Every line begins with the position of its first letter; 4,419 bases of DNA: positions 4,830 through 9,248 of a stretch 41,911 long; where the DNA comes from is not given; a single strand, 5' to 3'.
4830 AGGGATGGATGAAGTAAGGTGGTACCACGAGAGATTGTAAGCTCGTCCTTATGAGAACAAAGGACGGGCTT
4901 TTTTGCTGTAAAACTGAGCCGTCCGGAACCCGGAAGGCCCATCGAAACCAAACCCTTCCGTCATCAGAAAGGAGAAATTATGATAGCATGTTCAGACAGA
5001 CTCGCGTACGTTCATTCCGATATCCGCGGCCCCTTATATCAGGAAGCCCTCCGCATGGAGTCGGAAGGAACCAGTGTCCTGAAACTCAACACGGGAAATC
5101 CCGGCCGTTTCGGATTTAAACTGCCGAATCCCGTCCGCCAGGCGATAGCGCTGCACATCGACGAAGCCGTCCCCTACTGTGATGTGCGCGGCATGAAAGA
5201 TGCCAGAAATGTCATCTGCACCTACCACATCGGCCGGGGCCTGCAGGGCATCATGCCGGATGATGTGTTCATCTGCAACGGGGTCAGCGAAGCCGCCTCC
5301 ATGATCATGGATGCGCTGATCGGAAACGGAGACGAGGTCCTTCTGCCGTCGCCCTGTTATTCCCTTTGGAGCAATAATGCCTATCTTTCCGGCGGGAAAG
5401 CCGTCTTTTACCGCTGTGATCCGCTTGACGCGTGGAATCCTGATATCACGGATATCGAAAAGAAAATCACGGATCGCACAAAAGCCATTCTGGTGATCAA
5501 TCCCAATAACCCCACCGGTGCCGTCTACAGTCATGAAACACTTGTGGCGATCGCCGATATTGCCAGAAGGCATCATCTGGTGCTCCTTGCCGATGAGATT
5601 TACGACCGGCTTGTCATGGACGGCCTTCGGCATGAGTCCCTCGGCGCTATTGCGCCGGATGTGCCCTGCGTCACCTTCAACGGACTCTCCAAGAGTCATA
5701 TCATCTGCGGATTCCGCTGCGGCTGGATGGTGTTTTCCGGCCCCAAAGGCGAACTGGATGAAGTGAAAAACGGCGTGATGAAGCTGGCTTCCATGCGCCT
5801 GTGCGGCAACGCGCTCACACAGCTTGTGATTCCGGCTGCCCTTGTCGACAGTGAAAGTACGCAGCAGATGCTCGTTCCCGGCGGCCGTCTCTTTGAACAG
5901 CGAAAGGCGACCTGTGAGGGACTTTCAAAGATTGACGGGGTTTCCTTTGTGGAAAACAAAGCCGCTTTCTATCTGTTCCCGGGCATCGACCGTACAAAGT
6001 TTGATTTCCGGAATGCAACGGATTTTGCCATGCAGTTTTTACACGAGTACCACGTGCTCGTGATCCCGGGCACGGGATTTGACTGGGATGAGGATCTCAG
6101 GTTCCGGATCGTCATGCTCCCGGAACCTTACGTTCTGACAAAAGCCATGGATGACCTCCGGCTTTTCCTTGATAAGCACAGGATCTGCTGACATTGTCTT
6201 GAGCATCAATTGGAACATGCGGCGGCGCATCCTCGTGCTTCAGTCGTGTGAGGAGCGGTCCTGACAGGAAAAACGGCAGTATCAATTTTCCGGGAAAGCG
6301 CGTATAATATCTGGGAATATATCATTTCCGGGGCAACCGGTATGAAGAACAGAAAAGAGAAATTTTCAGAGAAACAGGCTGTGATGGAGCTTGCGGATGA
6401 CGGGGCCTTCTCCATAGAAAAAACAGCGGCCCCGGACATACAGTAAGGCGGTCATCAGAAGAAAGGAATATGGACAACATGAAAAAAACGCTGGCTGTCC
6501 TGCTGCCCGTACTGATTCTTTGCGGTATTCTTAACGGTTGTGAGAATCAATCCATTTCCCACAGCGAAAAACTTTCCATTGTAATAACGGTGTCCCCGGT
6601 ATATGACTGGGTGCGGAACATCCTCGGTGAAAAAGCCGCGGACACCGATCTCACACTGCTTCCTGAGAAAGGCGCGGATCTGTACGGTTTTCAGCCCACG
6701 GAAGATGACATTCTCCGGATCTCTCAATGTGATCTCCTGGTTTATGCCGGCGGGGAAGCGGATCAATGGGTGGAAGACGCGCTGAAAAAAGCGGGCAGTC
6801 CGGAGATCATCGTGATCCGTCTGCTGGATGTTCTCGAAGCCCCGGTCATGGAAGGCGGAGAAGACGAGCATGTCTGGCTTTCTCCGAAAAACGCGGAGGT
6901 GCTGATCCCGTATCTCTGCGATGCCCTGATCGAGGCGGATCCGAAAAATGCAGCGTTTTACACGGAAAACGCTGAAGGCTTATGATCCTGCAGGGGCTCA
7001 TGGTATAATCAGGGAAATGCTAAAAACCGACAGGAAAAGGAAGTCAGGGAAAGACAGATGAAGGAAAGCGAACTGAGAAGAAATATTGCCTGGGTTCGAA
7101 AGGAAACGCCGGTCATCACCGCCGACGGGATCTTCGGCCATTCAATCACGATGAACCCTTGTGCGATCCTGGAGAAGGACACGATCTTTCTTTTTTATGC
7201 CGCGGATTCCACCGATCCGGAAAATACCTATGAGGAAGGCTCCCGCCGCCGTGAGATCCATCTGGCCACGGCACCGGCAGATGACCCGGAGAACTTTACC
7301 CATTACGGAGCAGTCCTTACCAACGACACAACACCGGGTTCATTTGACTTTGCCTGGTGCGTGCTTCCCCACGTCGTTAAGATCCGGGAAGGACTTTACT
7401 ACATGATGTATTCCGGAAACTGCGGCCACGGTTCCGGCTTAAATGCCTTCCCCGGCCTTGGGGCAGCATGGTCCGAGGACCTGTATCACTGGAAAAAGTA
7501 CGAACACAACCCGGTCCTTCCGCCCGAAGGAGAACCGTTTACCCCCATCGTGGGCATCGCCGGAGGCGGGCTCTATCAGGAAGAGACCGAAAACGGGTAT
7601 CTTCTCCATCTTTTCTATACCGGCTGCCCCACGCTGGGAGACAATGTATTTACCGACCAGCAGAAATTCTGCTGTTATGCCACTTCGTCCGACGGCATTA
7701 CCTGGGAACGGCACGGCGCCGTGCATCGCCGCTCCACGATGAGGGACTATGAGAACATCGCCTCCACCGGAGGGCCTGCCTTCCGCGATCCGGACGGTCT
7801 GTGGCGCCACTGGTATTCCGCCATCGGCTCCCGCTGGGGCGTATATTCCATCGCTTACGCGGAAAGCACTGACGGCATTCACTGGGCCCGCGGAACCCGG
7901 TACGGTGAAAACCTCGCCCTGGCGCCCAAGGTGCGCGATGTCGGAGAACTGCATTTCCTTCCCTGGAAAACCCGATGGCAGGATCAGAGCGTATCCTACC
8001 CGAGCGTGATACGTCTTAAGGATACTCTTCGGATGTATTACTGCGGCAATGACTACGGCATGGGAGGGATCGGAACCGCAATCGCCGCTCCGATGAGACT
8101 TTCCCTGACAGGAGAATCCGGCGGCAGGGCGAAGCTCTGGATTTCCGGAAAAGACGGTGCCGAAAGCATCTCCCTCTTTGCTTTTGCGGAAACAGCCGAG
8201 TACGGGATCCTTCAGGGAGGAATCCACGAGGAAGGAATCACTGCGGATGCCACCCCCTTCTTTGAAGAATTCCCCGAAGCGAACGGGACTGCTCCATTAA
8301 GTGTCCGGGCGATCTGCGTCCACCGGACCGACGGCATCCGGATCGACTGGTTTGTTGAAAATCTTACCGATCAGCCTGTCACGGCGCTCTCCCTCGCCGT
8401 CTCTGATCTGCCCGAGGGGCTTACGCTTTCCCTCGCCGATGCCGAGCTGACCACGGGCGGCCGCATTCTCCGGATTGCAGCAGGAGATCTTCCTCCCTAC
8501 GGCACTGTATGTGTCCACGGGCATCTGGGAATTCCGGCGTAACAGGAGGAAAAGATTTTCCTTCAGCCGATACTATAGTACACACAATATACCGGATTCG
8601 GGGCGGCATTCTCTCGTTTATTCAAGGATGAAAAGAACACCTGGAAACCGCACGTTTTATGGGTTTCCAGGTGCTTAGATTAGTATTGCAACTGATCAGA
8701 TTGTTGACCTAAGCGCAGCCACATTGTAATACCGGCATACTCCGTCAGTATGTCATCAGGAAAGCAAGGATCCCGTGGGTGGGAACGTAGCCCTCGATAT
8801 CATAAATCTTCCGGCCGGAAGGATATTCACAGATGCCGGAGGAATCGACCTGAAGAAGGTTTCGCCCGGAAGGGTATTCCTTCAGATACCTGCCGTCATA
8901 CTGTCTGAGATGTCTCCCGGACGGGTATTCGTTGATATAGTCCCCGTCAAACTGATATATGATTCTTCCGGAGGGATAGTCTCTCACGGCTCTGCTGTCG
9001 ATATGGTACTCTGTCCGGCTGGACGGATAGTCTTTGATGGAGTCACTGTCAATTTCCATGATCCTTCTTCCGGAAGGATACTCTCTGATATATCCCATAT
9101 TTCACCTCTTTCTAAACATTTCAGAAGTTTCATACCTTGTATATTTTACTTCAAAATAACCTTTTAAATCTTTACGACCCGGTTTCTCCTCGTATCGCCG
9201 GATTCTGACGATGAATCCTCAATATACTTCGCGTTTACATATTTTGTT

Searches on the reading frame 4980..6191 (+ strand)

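Call 7: search_protein_families(library=pfam, max_evalue=0.001, proteins=[window:4980-6191:+])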
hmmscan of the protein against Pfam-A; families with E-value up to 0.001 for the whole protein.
window:4980-6191:+ (403 aa): 4 families
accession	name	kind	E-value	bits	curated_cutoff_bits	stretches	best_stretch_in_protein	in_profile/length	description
PF00155.27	Aminotran_1_2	-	1e-50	173.4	19.7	1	32-379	2-346/361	Aminotransferase class I and II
PF01041.23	DegT_DnrJ_EryC1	-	9.5e-10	38.7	19.8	1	103-205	49-145/360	DegT/DnrJ/EryC1/StrS aminotransferase family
PF01053.26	Cys_Met_Meta_PP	-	0.0002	20.5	27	1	105-206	79-174/381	Cys/Met metabolism PLP-dependent enzyme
PF01212.27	Beta_elim_lyase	-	0.00057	19.7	27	1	105-205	59-168/288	Beta-eliminating lyase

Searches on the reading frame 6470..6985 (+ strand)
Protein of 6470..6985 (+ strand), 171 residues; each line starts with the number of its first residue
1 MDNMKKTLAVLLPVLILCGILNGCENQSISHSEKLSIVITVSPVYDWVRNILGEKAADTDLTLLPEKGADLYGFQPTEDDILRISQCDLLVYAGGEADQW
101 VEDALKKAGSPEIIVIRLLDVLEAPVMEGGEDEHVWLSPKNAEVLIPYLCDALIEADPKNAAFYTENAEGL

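Call 7: search_protein_families(library=pfam, max_evalue=0.001, proteins=[window:6470-6985:+])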
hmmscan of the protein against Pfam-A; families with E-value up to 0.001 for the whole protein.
window:6470-6985:+ (171 aa): 1 family
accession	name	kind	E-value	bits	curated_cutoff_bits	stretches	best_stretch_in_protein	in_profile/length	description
PF01297.22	ZnuA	-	1e-28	101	29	1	37-169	1-135/263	Zinc-uptake complex component A periplasmic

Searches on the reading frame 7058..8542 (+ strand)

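Call 7: search_protein_families(library=pfam, max_evalue=0.001, proteins=[window:7058-8542:+])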
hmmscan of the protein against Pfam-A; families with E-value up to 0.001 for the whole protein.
window:7058-8542:+ (494 aa): 1 family
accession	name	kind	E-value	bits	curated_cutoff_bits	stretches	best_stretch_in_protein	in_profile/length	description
PF00251.26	Glyco_hydro_32N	-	2.3e-06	27.9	22.1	1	135-282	41-175/307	Glycosyl hydrolases family 32 N-terminal domain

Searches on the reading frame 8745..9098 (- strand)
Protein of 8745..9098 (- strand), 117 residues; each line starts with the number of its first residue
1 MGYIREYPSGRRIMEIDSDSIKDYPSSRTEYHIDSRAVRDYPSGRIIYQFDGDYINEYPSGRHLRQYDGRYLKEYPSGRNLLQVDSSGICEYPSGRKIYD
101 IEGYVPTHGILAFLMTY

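Call 7: search_protein_families(library=pfam, max_evalue=0.001, proteins=[window:8745-9098:-])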
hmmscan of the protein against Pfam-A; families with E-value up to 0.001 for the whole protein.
window:8745-9098:- (117 aa): 1 family
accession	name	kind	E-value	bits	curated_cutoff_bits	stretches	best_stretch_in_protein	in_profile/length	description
PF01611.21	Filo_glycop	-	0.00018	21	25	0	75-113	101-139/395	Filovirus glycoprotein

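Call 72: search_protein_families(library=pfam, max_evalue=0.01, proteins=[window:8745-9098:-])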
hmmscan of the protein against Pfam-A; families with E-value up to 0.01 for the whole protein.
window:8745-9098:- (117 aa): 1 family
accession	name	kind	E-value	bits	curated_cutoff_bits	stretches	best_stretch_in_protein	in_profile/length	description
PF01611.21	Filo_glycop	-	0.00018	21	25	0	75-113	101-139/395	Filovirus glycoprotein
